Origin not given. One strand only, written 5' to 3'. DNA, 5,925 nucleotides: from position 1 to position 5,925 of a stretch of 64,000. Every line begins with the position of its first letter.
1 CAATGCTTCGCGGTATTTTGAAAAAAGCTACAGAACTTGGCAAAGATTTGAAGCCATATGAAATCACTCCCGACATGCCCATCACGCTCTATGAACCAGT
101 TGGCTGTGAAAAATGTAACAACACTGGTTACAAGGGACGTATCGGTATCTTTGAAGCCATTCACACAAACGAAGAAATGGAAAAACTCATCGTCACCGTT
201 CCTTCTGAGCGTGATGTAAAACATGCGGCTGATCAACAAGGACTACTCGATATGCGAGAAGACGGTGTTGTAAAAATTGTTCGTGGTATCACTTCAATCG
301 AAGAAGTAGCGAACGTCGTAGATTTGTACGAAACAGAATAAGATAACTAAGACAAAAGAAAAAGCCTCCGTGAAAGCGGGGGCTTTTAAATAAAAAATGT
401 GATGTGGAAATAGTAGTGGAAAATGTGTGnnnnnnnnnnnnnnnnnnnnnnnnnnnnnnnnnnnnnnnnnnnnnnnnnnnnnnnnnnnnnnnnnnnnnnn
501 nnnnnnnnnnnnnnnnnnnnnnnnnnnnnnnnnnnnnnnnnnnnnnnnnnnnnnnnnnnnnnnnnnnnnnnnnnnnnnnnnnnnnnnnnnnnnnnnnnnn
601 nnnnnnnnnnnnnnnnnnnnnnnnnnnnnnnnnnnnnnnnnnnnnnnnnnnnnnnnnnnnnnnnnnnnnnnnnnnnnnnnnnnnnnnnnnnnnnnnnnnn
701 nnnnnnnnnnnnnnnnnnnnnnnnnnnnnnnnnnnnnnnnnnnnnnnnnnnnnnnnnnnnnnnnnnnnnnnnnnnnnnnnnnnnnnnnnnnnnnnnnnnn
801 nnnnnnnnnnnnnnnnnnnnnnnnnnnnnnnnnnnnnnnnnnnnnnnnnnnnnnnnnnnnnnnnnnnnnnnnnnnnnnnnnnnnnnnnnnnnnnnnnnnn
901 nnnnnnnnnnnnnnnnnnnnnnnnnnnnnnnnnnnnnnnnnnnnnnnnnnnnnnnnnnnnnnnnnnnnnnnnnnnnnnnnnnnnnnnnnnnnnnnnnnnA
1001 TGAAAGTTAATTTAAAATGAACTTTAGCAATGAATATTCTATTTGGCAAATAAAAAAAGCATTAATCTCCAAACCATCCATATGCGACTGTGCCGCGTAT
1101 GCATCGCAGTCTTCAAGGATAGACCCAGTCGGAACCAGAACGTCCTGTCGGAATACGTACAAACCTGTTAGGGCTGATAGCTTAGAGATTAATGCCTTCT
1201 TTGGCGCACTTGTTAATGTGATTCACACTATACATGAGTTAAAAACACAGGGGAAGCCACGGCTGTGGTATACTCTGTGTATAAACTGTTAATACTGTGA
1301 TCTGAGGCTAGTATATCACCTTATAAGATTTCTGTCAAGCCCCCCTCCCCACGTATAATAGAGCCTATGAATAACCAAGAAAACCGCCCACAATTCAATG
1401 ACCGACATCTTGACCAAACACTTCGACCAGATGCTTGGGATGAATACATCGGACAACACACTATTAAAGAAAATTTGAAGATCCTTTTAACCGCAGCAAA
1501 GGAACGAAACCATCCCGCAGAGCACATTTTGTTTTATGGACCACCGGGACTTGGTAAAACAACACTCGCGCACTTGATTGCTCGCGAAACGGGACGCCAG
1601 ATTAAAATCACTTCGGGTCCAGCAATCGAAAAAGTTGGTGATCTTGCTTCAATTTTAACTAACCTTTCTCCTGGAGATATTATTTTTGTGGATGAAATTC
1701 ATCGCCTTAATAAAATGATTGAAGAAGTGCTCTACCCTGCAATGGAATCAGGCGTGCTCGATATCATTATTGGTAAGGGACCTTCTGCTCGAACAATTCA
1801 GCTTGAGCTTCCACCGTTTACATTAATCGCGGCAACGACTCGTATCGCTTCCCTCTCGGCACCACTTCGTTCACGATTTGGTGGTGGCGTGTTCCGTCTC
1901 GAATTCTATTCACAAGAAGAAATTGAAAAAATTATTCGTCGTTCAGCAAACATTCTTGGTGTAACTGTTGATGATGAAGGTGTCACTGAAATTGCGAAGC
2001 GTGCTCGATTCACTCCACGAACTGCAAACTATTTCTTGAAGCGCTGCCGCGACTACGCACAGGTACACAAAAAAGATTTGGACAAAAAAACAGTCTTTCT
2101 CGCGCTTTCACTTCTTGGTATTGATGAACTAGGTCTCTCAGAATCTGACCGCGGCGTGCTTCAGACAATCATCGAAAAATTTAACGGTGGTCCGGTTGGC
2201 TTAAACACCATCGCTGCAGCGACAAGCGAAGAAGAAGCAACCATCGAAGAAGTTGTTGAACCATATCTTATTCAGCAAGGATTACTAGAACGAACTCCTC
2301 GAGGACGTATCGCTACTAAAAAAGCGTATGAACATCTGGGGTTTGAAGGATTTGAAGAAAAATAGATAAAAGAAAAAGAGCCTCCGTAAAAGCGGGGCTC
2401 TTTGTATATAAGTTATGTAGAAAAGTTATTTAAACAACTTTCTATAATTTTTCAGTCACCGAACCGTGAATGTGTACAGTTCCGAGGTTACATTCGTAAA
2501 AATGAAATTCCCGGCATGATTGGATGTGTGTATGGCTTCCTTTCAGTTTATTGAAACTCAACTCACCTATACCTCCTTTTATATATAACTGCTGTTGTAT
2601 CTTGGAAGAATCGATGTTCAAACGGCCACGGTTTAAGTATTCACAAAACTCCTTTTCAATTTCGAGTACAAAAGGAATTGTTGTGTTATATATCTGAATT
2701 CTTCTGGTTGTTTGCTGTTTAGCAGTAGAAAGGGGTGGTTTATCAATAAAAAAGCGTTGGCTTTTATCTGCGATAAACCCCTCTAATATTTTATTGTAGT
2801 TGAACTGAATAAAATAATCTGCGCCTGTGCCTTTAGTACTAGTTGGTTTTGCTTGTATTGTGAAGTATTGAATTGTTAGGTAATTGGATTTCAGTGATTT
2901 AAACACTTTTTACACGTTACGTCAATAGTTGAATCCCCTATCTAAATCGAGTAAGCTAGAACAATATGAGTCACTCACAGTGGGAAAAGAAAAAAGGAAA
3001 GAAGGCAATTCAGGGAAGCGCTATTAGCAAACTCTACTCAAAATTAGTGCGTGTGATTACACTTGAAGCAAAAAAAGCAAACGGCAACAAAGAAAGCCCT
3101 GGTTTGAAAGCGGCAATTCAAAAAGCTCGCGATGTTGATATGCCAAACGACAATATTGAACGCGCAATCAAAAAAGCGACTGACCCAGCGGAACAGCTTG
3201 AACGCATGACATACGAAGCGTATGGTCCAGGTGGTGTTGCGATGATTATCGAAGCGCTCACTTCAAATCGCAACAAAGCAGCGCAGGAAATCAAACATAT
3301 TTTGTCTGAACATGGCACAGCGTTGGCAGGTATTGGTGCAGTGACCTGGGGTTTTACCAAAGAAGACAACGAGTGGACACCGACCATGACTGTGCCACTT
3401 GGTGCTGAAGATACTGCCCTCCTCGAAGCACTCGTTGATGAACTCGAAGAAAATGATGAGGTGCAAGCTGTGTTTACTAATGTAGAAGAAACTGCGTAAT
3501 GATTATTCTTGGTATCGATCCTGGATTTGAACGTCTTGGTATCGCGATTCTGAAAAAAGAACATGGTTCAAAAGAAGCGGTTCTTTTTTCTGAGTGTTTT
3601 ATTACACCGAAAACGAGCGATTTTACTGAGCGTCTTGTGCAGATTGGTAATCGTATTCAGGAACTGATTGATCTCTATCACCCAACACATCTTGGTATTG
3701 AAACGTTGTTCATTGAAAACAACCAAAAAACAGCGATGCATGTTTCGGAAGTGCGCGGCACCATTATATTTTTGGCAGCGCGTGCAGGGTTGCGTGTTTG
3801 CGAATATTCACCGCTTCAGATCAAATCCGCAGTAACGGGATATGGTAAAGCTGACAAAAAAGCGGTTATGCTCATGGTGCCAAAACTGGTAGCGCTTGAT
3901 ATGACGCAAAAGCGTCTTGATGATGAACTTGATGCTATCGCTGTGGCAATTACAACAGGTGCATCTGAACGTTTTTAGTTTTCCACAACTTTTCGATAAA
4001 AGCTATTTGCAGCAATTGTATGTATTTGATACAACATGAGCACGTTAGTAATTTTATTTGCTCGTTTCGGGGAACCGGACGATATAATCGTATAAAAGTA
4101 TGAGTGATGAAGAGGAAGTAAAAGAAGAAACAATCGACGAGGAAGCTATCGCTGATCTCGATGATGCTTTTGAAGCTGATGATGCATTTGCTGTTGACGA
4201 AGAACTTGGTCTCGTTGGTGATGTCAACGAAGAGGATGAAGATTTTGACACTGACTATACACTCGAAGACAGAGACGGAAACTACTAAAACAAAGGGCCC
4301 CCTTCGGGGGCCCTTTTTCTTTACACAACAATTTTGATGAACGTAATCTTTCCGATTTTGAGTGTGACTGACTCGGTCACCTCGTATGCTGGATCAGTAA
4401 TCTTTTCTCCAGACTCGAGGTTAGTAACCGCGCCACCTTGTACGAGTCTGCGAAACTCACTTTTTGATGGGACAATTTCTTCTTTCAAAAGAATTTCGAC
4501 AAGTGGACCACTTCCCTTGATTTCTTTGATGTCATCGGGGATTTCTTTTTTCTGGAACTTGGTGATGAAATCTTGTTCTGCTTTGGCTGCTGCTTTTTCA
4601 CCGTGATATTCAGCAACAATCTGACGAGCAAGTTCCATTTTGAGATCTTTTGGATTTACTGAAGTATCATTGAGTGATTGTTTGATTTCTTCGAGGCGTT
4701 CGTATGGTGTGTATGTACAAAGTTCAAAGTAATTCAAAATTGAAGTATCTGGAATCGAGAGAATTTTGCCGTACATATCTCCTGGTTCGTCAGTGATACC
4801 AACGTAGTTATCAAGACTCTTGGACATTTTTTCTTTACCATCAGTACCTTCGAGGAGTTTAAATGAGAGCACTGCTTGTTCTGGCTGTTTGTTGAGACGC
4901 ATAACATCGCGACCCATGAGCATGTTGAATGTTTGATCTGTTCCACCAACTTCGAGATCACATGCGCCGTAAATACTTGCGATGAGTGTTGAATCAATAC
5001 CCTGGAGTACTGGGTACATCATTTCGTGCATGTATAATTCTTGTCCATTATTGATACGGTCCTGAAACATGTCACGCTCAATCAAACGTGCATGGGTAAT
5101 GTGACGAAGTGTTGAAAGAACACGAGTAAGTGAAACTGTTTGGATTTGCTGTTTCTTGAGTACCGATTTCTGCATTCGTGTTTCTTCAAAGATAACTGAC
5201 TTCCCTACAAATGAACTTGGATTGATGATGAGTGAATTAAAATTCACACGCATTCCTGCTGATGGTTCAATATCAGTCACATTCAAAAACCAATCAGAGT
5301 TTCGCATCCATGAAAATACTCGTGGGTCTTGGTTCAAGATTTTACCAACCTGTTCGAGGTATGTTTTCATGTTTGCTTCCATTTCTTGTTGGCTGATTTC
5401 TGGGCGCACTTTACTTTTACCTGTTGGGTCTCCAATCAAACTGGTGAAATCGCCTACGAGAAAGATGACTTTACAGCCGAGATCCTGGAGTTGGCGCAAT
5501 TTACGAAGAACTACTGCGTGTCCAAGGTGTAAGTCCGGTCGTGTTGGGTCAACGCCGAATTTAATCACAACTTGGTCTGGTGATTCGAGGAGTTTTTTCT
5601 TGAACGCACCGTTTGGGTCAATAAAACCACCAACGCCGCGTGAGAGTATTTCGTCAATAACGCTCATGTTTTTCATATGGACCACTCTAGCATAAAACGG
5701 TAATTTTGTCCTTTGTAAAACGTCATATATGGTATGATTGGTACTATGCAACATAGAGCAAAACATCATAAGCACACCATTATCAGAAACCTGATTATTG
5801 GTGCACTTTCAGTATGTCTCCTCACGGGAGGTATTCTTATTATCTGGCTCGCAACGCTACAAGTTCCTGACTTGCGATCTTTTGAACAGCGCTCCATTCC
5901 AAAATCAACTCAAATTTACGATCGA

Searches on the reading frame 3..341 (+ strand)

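Call 14: search_protein_families(library=pfam, proteins=[window:3-341:+], max_evalue=0.0001)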
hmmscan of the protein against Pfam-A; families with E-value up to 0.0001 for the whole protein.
window:3-341:+ (112 aa): 1 family
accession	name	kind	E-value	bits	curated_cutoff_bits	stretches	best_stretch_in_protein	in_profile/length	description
PF00437.27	T2SSE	-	1.2e-13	50.9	24.9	1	27-103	294-369/370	Type II/IV secretion system protein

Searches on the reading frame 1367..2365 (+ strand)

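Call 14: search_protein_families(library=pfam, proteins=[window:1367-2365:+], max_evalue=0.0001)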
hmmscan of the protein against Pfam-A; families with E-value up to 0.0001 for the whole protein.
window:1367-2365:+ (332 aa): 6 families
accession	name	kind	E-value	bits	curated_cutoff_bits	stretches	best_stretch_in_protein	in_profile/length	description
PF05496.18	RuvB_N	-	7e-71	237.6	27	1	19-172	1-154/159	Holliday junction DNA helicase RuvB P-loop domain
PF05491.19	RuvB_C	-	4.3e-27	94.3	24.7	1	254-324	1-71/72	RuvB C-terminal winged helix domain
PF17864.7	AAA_lid_4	-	4.3e-22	78.1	27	1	181-253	1-74/74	RuvB AAA lid domain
PF00004.35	AAA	-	5.9e-19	69.3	21.2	1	54-172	1-124/131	ATPase family associated with various cellular activities (AAA)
PF07728.20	AAA_5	-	1.5e-09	38.4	22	1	53-171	1-139/139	AAA domain (dynein-related subfamily)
PF06068.19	TIP49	-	5.6e-06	26.2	23.8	0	25-82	24-81/347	TIP49 P-loop domain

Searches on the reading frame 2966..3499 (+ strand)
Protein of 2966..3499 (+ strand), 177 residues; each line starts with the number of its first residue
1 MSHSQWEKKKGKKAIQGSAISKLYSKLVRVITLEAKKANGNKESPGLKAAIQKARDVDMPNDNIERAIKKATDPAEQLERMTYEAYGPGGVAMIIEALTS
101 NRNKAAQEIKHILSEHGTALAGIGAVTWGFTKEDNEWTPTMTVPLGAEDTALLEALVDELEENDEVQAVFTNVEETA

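Call 14: search_protein_families(library=pfam, proteins=[window:2966-3499:+], max_evalue=0.0001)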
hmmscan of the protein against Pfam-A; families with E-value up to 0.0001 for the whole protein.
window:2966-3499:+ (177 aa): 2 families
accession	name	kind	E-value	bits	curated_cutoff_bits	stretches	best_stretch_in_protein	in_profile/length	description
PF01709.26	Transcrip_reg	-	2.1e-25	89.8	27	2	79-132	2-55/160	TACO1/YebC second and third domain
PF20772.2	TACO1_YebC_N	-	7e-16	58.9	36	1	4-72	1-71/73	TACO1/YebC protein N-terminal domain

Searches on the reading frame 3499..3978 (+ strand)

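Call 14: search_protein_families(library=pfam, proteins=[window:3499-3978:+], max_evalue=0.0001)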
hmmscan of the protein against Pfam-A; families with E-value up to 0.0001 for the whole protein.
window:3499-3978:+ (159 aa): 1 family
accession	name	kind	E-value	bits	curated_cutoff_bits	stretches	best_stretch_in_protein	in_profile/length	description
PF02075.23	RuvC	-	1.6e-36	125.9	22.2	1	3-152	1-147/148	Crossover junction endodeoxyribonuclease RuvC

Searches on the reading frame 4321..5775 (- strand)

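Call 14: search_protein_families(library=pfam, proteins=[window:4321-5775:-], max_evalue=0.0001)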
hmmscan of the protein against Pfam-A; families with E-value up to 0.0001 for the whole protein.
window:4321-5775:- (484 aa): 2 families
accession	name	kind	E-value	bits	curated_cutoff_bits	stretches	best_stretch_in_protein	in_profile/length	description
PF00579.31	tRNA-synt_1b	-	7e-54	183.6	21.1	1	69-407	6-291/292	tRNA synthetases class I (W and Y)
PF22421.1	SYY_C-terminal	-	9.9e-05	22.6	27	0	421-472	17-66/83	Tyrosine--tRNA ligase SYY-like C-terminal domain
